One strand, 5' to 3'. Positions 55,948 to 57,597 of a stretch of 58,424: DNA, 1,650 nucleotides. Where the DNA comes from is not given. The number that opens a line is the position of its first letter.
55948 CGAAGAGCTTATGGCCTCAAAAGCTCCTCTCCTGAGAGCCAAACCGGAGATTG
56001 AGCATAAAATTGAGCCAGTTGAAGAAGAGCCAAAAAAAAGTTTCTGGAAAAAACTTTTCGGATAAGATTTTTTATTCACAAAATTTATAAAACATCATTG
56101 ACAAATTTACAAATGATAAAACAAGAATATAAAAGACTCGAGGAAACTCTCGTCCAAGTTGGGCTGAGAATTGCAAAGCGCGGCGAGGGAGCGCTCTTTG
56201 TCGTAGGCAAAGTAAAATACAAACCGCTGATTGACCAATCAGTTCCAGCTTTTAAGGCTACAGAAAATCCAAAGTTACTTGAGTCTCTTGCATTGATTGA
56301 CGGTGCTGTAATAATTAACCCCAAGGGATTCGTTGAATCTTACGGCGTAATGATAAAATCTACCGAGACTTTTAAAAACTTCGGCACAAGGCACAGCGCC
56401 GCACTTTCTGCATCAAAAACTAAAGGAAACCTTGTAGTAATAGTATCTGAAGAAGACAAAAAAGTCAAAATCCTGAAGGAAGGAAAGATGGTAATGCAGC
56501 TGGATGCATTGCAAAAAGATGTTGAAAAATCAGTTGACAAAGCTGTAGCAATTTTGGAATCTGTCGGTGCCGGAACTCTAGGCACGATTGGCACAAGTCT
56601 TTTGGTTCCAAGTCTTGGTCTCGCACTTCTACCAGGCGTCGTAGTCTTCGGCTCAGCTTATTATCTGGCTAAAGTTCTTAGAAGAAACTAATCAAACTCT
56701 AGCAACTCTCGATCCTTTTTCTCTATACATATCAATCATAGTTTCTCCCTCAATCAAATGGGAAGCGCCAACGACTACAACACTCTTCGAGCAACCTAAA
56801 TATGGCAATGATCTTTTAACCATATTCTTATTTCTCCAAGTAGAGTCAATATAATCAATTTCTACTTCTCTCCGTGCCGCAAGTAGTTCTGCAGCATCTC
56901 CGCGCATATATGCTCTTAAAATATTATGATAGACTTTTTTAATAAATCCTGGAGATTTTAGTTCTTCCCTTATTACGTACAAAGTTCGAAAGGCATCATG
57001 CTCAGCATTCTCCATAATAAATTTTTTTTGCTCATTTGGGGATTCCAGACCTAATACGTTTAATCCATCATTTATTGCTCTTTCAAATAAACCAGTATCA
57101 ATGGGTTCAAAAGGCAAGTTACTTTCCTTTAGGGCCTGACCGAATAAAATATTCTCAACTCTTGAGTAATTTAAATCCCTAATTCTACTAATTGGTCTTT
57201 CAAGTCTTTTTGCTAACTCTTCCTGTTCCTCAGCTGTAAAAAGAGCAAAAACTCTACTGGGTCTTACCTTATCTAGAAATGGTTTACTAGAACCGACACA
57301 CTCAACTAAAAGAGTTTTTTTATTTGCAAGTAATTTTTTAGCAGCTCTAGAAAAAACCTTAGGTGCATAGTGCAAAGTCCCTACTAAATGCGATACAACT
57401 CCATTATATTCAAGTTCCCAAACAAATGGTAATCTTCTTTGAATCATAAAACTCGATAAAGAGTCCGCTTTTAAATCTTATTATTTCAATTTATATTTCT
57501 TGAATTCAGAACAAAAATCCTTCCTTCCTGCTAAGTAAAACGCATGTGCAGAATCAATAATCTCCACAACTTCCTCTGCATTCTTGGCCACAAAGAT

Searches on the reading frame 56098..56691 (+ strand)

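Call 25: search_protein_families(library=pfam, proteins=[window:56098-56691:+], max_evalue=0.001)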
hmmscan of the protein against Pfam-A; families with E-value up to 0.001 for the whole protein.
window:56098-56691:+ (197 aa): 1 family
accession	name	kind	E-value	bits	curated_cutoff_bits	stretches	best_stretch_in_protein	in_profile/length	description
PF02457.21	DAC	-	1.5e-19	70.2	27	1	25-131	7-119/119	DisA bacterial checkpoint controller nucleotide-binding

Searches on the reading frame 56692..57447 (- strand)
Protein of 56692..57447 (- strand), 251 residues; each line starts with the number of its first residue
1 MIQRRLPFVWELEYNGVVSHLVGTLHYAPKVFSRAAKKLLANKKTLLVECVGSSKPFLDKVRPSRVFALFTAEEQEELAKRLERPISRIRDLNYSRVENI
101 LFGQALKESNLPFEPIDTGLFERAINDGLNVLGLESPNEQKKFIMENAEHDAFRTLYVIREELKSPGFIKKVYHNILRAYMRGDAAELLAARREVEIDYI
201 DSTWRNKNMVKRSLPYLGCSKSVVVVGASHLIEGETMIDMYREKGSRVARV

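Call 25: search_protein_families(library=pfam, proteins=[window:56692-57447:-], max_evalue=0.001)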
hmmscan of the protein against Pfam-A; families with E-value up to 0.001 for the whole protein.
window:56692-57447:- (251 aa): 1 family
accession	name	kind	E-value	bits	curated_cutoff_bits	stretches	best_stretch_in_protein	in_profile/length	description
PF01963.22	TraB_PrgY_gumN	-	1.2e-18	68.4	26.8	1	8-249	1-262/263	TraB/PrgY/gumN family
